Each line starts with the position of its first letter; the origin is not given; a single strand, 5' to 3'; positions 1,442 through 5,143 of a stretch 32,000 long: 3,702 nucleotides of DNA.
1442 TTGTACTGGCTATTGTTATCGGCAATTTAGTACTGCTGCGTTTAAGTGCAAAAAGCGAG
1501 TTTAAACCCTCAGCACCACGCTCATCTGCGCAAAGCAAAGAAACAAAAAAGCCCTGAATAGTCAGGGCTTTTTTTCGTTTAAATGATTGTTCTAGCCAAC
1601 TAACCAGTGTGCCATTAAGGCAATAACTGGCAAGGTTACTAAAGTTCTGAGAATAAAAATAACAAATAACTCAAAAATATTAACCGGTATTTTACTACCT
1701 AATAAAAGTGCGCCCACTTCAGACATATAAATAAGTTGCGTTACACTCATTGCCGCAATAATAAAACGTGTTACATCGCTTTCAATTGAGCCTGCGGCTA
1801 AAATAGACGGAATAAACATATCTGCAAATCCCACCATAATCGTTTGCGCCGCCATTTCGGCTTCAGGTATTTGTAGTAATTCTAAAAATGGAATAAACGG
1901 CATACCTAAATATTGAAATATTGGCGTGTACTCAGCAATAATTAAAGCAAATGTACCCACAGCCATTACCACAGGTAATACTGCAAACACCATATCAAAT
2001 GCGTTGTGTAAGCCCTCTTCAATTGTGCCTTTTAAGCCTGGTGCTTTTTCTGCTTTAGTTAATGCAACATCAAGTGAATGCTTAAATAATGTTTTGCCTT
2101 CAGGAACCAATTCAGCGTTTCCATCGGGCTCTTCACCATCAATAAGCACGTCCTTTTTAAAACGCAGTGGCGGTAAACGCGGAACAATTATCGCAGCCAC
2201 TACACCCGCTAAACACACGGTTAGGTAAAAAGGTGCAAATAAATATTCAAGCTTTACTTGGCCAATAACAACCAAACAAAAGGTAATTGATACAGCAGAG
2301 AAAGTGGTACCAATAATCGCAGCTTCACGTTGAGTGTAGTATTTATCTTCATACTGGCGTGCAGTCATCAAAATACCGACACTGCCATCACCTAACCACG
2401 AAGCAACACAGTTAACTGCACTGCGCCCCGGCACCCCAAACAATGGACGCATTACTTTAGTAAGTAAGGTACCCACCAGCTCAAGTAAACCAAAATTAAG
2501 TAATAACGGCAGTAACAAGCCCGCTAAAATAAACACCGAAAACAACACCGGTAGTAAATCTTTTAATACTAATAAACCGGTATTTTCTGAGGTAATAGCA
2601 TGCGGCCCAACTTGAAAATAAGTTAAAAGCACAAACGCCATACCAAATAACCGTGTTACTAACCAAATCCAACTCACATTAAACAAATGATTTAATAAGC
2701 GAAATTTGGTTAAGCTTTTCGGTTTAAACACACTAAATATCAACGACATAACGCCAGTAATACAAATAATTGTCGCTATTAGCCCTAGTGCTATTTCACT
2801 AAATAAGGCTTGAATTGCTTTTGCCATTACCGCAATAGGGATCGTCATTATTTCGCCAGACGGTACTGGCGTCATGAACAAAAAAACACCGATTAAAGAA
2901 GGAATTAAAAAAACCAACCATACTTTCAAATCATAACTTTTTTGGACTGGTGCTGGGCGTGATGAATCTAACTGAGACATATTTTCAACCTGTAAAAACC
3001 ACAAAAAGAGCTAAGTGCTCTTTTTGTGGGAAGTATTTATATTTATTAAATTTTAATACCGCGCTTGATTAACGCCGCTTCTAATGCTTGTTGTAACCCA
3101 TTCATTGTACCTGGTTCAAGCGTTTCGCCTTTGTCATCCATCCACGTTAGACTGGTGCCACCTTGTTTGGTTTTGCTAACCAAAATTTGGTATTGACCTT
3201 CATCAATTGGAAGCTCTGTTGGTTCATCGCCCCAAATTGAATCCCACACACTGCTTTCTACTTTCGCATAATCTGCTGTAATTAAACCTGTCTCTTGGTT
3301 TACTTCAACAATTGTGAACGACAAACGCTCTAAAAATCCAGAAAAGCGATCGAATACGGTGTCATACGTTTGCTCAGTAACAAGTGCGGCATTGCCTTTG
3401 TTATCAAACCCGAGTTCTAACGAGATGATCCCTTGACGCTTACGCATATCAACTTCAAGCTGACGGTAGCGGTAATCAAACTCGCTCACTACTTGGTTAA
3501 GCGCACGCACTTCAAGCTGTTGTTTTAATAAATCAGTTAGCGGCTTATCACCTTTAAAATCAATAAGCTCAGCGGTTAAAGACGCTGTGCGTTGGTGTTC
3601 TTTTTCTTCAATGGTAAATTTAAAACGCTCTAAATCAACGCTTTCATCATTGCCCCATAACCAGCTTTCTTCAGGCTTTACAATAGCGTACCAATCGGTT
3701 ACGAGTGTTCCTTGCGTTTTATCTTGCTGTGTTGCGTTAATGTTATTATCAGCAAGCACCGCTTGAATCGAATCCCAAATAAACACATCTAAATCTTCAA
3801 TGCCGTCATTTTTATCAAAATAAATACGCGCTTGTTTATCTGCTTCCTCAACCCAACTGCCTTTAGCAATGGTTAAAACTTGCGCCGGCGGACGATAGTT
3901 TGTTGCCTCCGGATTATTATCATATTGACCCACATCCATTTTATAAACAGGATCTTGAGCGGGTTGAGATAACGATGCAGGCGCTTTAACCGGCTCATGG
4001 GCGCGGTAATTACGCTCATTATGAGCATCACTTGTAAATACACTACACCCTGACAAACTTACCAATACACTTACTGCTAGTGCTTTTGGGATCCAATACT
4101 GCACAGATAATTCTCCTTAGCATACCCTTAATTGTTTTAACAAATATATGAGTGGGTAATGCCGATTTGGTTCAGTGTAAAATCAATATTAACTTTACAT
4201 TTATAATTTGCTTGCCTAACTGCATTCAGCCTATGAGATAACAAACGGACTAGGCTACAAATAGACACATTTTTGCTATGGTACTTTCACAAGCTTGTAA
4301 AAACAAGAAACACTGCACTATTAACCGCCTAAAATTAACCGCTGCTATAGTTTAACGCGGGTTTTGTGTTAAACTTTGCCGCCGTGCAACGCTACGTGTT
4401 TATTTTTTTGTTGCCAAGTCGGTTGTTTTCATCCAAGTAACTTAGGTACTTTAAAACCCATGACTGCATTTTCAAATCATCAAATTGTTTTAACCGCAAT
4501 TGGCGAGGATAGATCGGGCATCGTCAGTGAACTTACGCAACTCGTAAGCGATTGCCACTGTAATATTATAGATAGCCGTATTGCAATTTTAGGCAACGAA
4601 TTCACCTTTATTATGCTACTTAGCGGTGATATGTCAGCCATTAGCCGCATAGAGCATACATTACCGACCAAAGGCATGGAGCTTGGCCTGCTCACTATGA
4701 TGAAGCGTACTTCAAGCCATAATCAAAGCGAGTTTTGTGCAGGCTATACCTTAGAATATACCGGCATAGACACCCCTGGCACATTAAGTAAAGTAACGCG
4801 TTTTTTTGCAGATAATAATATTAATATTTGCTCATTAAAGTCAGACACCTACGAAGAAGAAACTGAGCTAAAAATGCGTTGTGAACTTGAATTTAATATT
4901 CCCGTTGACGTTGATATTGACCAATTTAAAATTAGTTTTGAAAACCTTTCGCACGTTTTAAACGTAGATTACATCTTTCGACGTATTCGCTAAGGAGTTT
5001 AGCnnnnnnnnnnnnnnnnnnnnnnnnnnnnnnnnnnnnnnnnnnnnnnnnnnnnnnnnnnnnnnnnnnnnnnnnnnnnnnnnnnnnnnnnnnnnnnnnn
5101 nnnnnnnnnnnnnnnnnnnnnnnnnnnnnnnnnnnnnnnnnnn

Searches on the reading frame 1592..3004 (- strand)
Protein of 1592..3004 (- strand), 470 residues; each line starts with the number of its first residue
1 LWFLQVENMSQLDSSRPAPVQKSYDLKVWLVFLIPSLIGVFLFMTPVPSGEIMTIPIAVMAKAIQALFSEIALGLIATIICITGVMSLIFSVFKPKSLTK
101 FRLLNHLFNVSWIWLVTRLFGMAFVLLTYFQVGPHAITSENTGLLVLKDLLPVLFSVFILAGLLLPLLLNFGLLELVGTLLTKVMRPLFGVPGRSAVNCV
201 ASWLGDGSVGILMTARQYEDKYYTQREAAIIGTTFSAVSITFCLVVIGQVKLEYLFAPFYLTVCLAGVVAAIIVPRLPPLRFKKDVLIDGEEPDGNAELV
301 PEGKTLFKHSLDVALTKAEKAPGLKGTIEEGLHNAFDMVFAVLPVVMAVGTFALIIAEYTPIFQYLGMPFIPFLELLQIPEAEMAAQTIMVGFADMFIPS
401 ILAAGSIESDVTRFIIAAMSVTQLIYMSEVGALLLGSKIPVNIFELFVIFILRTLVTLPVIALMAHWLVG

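Call 77: search_protein_families(library=pfam, proteins=[window:1592-3004:-], max_evalue=0.00001)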
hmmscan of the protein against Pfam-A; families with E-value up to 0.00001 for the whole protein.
window:1592-3004:- (470 aa): 1 family
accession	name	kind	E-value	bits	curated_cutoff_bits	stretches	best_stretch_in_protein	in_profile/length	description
PF07670.19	Gate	-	1.8e-14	54.5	29.6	1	153-250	3-101/104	Nucleoside recognition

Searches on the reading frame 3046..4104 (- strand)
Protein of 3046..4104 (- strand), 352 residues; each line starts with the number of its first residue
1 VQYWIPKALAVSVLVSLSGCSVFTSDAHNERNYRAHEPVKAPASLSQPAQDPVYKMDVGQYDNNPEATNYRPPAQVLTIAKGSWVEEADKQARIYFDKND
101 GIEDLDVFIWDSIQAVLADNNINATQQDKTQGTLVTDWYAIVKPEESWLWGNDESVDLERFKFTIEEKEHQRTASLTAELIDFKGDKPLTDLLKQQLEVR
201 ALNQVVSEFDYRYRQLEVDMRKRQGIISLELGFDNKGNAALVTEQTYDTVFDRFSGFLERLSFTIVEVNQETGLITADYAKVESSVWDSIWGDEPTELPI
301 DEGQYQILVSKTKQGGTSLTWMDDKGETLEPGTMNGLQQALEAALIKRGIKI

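Call 77: search_protein_families(library=pfam, proteins=[window:3046-4104:-], max_evalue=0.00001)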
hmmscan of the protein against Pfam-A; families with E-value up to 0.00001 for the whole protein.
window:3046-4104:- (352 aa): 1 family
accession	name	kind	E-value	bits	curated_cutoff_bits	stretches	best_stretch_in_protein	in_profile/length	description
PF06804.17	Lipoprotein_18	-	2.9e-84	283.2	25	1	34-345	6-323/323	NlpB/DapX lipoprotein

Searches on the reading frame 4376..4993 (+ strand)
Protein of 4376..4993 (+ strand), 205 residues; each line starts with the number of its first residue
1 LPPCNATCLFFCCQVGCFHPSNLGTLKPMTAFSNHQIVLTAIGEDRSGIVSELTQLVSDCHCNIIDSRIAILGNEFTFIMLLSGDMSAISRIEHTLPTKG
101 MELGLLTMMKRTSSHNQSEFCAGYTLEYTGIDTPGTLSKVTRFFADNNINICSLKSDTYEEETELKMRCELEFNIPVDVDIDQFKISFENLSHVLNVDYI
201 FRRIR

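Call 77: search_protein_families(library=pfam, proteins=[window:4376-4993:+], max_evalue=0.00001)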
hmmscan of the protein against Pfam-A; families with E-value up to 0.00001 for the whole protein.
window:4376-4993:+ (205 aa): 4 families
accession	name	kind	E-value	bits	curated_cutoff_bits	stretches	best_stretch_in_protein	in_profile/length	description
PF13740.12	ACT_6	-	9.2e-25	86.8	23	1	35-110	1-76/76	ACT domain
PF01842.31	ACT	-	8.5e-11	41.9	27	0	125-151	2-28/66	ACT domain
PF13291.12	ACT_4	-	1.1e-09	39.3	27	0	125-168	8-51/80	ACT domain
PF22629.2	ACT_AHAS_ss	-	2.7e-06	27.9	27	0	132-162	7-37/67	AHAS small subunit-like ACT domain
